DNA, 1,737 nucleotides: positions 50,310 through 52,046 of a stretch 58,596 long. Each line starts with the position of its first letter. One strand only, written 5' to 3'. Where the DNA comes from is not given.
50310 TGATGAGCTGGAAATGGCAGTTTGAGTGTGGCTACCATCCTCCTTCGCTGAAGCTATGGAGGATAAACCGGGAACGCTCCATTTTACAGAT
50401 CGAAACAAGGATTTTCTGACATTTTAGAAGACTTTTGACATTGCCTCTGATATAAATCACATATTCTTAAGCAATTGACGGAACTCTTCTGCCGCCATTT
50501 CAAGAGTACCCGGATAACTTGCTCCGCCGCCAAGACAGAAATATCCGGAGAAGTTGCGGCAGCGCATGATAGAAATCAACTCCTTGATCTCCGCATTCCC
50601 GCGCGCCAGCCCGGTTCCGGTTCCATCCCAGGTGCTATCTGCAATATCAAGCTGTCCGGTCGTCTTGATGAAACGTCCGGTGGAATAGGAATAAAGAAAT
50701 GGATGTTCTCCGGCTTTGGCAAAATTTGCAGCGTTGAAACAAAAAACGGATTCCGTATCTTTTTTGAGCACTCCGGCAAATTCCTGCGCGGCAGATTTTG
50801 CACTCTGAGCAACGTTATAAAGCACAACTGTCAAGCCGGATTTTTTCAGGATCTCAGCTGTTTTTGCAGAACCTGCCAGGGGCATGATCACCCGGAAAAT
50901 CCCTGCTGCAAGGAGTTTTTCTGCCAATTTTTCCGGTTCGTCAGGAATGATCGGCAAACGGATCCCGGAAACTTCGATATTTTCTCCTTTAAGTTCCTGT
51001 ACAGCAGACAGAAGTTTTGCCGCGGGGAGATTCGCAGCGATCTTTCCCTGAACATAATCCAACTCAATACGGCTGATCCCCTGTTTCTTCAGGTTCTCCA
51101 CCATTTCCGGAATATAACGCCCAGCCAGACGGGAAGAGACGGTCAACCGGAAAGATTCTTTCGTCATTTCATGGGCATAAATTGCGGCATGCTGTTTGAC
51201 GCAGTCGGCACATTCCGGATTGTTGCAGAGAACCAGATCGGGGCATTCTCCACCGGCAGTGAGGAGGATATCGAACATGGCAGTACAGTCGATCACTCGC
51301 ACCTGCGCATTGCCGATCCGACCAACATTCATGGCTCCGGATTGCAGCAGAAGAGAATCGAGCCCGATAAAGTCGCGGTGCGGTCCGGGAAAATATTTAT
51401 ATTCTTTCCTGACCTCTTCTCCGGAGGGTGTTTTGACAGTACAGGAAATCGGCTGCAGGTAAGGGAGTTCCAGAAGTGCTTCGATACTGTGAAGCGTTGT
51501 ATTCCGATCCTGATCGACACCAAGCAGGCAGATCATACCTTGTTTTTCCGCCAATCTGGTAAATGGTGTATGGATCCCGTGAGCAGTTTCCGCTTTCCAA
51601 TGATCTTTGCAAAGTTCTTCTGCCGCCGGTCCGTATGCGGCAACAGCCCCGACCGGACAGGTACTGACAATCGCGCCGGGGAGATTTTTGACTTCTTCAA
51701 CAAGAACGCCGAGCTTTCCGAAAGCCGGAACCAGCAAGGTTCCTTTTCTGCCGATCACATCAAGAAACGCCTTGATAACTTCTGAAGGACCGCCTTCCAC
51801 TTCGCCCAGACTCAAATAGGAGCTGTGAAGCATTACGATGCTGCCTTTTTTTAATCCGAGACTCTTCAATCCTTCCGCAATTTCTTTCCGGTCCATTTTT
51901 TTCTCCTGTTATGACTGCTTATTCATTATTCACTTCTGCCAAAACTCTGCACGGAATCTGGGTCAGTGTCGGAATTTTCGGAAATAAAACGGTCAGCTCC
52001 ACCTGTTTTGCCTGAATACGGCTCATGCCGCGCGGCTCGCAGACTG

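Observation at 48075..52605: Candidate amino-sugar or aminocyclitol pathway: DegT aminotransferase, AraC regulator, AAC(3)-TIM-barrel fusion and cyclase-like protein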

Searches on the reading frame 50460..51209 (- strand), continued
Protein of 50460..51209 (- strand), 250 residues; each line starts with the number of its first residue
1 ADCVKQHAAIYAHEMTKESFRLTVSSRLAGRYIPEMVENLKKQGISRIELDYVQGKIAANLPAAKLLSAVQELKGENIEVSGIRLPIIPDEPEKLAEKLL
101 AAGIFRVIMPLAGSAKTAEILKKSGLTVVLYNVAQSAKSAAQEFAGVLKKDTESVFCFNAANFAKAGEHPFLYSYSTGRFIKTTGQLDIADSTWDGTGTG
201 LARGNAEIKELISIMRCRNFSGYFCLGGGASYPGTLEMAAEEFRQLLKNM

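Call 73: find_encoding_contigs(protein=P0391, flank=7000, max_places=1)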
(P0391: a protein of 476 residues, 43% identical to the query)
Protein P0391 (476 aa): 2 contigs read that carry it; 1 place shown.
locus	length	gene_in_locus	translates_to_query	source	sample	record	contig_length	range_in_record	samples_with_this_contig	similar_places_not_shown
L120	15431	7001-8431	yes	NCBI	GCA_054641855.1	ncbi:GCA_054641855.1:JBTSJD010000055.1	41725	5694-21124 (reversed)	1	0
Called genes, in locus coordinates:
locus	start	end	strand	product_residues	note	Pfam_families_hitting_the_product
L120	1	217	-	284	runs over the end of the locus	-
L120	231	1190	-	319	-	PF01408:GFO_IDH_MocA, PF02629:CoA_binding (weak), PF03807:F420_oxidored, PF02894:GFO_IDH_MocA_C, PF22725:GFO_IDH_MocA_C3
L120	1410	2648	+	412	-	-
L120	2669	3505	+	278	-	PF00072:Response_reg, PF00165:HTH_AraC (weak), PF12833:HTH_18, PF00165:HTH_AraC (weak)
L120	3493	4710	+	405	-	PF10114:PocR, PF06580:His_kinase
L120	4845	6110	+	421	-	PF01041:DegT_DnrJ_EryC1, PF01053:Cys_Met_Meta_PP, PF01212:Beta_elim_lyase (weak)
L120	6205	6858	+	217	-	PF04199:Cyclase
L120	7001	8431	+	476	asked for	PF02522:Antibiotic_NAT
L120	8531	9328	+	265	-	PF02633:Creatininase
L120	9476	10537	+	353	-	PF01408:GFO_IDH_MocA, PF02894:GFO_IDH_MocA_C, PF22725:GFO_IDH_MocA_C3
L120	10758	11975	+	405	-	PF04909:Amidohydro_2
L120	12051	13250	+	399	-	PF01757:Acyl_transf_3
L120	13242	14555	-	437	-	PF03721:UDPG_MGDP_dh_N, PF00984:UDPG_MGDP_dh, PF03720:UDPG_MGDP_dh_C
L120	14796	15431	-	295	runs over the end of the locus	-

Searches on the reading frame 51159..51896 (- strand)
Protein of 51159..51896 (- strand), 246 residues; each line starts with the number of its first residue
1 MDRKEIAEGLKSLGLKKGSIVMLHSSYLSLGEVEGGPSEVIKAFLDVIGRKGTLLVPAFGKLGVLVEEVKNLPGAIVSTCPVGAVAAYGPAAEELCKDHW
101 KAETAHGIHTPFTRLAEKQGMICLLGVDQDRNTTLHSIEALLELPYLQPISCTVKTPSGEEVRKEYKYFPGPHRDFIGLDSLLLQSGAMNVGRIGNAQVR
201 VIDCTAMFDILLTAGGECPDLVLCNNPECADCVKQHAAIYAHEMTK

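Call 42: search_solved_structures(query=window:51159-51896:-, max_evalue=1e-10, show_alignments=3)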
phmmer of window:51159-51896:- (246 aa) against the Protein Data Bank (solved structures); distinct sequences matched with E-value up to 1e-10: 21.
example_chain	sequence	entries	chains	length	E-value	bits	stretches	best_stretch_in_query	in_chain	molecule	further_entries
3e4f_A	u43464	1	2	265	4.1e-22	81.8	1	61-203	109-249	Aminoglycoside N3-acetyltransferase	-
3ijw_A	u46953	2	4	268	4.3e-22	81.7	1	61-203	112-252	Aminoglycoside N3-acetyltransferase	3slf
6mn3_A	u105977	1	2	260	6.1e-22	81.2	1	57-235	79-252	Aminoglycoside N(3)-acetyltransferase, AAC(3)-IVa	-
3n0s_A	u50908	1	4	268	9.8e-21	77.3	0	61-203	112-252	Aminoglycoside N3-acetyltransferase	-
3kzl_A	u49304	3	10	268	1e-20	77.2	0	61-203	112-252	Aminoglycoside N3-acetyltransferase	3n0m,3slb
6mn4_A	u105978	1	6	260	1.5e-20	76.6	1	57-235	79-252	Aminoglycoside N(3)-acetyltransferase, AAC(3)-IVa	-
6mn5_A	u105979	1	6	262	1.6e-20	76.6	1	57-235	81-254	Aminoglycoside N(3)-acetyltransferase, AAC(3)-IVa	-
2nyg_A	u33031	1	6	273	3.8e-19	72.1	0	3-58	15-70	YokD protein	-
7lap_A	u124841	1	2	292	1.9e-18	69.8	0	63-173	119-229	Aminoglycoside N(3)-acetyltransferase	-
5ht0_A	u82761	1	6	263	3.4e-18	68.9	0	65-198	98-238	Aminoglycoside acetyltransferase HMB0005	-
6mn0_A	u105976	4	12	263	8.2e-17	64.4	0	3-59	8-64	Aminoglycoside N(3)-acetyltransferase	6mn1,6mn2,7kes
6mmz_A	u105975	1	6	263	8.6e-17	64.4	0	65-198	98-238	Aminoglycoside N(3)-acetyltransferase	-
3sma_A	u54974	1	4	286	4.2e-16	62.1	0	3-60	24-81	FrbF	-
6mb4_A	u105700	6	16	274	2.1e-15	59.8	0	62-207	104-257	Aac(3)-IIIb protein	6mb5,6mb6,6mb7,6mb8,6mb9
6np1_A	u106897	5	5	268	1.5e-12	50.5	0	56-145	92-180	Aminoglycoside N(3)-acetyltransferase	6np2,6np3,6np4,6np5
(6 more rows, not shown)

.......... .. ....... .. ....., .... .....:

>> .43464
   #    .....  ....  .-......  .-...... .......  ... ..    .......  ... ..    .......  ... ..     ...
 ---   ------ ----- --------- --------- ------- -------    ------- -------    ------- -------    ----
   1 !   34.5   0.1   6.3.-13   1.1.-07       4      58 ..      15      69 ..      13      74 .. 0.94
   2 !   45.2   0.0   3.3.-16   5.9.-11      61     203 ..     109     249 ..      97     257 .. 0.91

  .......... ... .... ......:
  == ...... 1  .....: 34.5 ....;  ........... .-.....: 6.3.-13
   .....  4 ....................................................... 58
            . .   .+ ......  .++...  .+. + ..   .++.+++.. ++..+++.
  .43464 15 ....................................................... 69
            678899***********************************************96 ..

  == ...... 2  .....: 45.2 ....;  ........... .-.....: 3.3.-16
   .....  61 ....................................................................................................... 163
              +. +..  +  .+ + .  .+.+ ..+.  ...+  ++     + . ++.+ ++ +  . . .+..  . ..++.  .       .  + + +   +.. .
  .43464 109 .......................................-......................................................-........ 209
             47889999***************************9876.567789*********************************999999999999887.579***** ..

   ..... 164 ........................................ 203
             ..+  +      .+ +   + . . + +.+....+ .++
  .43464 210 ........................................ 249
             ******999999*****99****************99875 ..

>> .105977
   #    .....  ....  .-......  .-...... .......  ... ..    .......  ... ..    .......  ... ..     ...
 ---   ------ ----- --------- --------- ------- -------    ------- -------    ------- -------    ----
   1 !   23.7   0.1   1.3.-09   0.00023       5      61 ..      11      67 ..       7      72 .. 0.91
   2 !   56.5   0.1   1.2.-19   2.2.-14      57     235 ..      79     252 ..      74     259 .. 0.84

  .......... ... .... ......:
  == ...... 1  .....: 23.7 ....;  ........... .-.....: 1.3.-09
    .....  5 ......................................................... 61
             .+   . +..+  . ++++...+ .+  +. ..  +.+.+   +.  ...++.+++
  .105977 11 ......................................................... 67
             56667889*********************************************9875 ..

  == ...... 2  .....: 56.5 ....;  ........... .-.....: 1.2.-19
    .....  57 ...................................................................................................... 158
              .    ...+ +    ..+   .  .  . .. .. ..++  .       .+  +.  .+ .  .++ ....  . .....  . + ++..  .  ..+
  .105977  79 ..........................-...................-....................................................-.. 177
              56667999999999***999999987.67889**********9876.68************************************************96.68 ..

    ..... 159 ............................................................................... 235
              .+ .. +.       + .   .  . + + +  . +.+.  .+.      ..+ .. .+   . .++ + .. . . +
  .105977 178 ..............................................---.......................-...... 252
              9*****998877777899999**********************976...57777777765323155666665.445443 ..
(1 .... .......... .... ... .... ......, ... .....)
